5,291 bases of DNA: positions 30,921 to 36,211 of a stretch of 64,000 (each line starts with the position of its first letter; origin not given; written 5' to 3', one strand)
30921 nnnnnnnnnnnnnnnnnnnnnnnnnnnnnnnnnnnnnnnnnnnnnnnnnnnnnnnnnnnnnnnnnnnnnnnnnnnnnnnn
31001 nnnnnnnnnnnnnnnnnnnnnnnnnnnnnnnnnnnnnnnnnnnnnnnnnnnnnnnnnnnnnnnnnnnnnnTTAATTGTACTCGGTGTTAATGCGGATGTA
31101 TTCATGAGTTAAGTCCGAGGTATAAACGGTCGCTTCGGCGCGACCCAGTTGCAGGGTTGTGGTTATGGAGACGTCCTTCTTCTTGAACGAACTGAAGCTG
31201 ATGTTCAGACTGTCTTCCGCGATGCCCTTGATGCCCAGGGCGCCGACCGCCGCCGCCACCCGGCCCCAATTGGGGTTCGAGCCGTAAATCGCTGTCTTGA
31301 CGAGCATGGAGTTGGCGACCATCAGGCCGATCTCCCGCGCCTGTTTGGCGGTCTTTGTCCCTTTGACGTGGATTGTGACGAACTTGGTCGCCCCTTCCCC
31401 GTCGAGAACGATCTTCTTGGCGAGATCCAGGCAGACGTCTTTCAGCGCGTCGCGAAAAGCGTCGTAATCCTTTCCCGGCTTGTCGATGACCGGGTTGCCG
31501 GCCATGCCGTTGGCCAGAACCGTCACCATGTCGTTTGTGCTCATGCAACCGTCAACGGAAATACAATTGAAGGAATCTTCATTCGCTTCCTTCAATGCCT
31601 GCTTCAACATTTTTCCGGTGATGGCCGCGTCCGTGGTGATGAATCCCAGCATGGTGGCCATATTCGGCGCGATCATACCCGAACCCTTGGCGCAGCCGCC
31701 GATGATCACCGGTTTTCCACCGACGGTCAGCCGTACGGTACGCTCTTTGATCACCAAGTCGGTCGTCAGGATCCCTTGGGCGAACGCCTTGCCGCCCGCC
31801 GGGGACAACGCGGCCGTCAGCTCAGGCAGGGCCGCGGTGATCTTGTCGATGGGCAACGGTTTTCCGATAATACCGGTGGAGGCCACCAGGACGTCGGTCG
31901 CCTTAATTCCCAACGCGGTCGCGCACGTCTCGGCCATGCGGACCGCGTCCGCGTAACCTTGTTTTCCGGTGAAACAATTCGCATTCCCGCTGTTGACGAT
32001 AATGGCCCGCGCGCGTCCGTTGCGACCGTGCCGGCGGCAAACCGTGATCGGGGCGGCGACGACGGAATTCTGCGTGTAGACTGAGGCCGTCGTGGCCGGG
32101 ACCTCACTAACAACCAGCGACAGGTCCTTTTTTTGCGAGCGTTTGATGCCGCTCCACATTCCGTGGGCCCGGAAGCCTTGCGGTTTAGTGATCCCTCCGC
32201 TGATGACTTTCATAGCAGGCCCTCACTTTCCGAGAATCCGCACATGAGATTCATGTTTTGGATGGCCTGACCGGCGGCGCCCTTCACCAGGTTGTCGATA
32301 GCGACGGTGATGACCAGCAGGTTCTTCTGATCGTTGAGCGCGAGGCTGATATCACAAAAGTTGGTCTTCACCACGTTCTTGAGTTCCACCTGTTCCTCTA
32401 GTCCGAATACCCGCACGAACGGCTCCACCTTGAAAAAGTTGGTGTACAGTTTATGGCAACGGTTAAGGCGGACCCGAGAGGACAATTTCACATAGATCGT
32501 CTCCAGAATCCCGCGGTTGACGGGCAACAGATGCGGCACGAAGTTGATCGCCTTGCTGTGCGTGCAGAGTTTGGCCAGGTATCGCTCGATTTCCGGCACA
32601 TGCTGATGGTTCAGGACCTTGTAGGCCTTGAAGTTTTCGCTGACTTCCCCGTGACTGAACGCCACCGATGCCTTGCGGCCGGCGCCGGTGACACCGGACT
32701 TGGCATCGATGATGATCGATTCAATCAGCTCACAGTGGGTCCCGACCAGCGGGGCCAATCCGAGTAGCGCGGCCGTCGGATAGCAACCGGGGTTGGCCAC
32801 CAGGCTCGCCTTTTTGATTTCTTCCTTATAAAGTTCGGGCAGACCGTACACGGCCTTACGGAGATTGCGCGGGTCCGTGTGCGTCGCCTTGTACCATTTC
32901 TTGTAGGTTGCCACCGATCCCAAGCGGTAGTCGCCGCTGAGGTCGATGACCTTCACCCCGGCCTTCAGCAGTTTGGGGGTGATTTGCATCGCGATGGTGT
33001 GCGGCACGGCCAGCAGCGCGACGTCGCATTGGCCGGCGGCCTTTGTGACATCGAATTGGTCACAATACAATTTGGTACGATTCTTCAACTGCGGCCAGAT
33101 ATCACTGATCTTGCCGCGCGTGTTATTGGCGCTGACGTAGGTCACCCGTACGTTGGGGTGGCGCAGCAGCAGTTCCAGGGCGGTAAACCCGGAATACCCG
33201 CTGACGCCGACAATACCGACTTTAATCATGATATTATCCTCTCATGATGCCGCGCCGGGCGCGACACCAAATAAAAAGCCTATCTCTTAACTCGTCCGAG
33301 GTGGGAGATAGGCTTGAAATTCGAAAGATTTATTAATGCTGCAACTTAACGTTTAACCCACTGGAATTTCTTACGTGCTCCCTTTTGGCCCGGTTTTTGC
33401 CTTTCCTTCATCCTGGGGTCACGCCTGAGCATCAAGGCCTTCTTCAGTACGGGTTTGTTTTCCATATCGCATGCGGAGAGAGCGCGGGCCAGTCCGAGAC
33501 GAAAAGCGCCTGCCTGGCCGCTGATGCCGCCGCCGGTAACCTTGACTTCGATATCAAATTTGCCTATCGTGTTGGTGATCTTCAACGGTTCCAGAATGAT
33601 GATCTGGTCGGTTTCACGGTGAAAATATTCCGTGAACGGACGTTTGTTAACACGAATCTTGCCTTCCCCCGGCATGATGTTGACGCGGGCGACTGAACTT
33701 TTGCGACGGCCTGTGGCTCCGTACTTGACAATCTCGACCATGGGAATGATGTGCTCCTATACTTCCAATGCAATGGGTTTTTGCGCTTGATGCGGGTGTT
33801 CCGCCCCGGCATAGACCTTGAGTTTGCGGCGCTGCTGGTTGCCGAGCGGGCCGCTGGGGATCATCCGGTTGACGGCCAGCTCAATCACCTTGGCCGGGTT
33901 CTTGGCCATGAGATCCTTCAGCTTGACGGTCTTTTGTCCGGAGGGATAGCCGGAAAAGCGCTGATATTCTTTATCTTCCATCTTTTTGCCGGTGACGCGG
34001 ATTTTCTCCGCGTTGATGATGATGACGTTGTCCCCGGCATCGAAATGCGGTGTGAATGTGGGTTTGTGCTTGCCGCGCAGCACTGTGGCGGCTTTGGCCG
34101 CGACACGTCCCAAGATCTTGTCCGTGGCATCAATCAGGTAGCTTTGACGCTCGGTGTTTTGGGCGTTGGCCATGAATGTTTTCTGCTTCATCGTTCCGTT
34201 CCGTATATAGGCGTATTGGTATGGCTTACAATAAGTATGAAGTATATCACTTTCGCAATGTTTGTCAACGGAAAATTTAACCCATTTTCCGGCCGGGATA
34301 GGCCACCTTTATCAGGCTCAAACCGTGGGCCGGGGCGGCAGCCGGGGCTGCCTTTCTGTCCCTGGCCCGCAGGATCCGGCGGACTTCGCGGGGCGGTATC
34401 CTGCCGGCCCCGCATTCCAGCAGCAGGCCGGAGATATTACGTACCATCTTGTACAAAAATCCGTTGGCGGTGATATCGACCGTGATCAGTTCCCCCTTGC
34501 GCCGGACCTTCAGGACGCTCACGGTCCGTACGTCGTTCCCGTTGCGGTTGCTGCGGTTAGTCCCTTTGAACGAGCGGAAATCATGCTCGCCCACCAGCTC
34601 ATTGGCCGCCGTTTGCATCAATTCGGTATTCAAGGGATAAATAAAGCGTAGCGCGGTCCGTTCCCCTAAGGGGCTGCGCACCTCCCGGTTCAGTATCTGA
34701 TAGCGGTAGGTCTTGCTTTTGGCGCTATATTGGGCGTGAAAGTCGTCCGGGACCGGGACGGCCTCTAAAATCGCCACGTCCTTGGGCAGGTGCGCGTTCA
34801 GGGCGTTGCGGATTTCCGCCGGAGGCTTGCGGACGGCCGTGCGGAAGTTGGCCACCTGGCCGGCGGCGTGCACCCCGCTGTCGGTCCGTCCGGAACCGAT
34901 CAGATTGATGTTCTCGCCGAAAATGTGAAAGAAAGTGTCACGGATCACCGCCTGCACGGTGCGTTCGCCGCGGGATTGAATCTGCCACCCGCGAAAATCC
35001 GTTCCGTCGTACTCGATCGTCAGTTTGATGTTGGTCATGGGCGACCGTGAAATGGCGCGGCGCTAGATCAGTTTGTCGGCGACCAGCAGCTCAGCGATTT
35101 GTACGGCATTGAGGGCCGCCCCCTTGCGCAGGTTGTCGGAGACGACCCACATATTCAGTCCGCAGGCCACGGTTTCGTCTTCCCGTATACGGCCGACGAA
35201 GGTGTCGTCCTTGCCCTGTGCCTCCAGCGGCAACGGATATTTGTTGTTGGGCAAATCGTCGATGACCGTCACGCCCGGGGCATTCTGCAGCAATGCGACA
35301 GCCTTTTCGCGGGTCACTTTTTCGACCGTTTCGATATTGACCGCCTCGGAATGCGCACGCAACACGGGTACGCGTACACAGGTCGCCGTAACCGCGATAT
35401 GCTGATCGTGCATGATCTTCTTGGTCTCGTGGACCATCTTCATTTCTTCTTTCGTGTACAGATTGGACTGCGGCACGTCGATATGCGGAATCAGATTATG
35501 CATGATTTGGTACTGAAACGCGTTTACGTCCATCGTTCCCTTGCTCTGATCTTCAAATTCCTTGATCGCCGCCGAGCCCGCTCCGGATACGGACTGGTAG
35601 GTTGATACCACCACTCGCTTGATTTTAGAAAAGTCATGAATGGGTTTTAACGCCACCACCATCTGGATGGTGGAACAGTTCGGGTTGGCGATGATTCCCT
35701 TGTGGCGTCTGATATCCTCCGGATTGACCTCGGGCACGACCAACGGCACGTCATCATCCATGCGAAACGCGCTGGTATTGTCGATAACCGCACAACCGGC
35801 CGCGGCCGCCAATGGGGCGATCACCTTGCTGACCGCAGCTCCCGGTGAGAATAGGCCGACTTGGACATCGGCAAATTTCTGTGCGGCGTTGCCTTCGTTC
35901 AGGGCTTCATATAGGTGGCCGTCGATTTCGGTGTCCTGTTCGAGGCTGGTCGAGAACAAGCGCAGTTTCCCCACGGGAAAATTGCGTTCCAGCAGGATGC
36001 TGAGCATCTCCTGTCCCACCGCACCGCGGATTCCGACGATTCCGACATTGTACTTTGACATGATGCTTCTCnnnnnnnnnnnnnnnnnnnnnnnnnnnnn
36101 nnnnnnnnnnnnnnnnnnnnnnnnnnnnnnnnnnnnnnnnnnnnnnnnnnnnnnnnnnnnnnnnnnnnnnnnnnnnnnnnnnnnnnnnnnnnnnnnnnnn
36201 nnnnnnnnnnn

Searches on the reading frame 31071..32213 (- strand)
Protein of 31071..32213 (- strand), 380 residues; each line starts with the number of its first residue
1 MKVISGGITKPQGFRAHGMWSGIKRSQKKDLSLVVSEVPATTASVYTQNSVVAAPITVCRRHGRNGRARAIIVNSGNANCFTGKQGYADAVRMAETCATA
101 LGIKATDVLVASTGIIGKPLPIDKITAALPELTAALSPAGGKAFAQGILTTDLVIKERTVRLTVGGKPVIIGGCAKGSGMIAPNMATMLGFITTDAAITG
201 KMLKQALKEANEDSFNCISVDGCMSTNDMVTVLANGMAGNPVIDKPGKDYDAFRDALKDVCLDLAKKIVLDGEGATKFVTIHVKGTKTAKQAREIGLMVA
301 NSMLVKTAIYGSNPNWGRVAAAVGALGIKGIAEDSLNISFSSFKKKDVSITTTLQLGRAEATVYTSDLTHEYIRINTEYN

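Call 53: search_protein_families(library=pfam, proteins=[window:31071-32213:-], max_evalue=0.0001)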
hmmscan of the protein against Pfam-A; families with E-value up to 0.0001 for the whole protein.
window:31071-32213:- (380 aa): 1 family
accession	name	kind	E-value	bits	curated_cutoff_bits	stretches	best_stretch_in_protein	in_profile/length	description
PF01960.23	ArgJ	-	2.5e-133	444.9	32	2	16-342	2-318/377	ArgJ family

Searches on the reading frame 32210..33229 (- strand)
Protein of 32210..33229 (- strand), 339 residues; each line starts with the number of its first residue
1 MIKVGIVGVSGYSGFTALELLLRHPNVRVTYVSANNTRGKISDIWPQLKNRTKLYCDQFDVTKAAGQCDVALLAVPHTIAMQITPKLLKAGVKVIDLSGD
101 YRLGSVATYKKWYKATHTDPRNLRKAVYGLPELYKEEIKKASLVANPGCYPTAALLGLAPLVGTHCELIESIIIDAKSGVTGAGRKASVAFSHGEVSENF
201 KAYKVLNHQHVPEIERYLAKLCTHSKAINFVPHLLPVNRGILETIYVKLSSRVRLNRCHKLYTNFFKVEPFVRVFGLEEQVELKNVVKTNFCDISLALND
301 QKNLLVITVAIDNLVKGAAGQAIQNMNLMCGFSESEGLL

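Call 53: search_protein_families(library=pfam, proteins=[window:32210-33229:-], max_evalue=0.0001)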
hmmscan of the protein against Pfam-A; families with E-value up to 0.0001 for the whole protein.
window:32210-33229:- (339 aa): 3 families
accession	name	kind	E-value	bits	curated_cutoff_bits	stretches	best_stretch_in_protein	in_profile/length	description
PF22698.1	Semialdhyde_dhC_1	-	1.4e-54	184.8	27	1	149-313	1-165/165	Semialdehyde dehydrogenase, dimerisation domain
PF01118.30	Semialdhyde_dh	-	1.2e-27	97.1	26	1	3-141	1-121/121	Semialdehyde dehydrogenase, NAD binding domain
PF02774.23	Semialdhyde_dhC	-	5.1e-19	69.6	26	1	158-316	1-184/184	Semialdehyde dehydrogenase, dimerisation domain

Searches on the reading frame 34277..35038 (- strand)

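Call 53: search_protein_families(library=pfam, proteins=[window:34277-35038:-], max_evalue=0.0001)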
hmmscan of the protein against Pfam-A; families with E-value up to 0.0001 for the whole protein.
window:34277-35038:- (253 aa): 2 families
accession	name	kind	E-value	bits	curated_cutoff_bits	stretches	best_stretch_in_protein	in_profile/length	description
PF01416.25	PseudoU_synth_1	-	2.2e-45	154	23.3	2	144-248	1-108/108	tRNA pseudouridine synthase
PF10105.14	DUF2344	-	1.5e-05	25.4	23.8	1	55-172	56-148/176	Uncharacterized protein conserved in bacteria (DUF2344)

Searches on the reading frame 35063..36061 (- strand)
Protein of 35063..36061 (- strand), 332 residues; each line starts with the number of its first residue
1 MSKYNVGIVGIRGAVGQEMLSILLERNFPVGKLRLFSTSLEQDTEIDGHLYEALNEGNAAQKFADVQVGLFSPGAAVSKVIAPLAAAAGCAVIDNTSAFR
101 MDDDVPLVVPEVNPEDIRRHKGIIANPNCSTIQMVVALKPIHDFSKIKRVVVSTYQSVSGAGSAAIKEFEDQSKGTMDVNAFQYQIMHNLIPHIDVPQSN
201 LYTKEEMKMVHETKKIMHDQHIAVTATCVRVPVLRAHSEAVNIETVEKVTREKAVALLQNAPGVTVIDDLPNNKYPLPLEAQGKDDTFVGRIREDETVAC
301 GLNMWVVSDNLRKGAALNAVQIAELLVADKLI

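Call 53: search_protein_families(library=pfam, proteins=[window:35063-36061:-], max_evalue=0.0001)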
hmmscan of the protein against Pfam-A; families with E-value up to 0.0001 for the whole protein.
window:35063-36061:- (332 aa): 2 families
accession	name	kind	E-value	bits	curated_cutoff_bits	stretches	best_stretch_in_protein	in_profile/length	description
PF02774.23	Semialdhyde_dhC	-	1.1e-52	179.3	26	1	138-313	1-184/184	Semialdehyde dehydrogenase, dimerisation domain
PF01118.30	Semialdhyde_dh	-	1.5e-28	100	26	1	5-119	1-120/121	Semialdehyde dehydrogenase, NAD binding domain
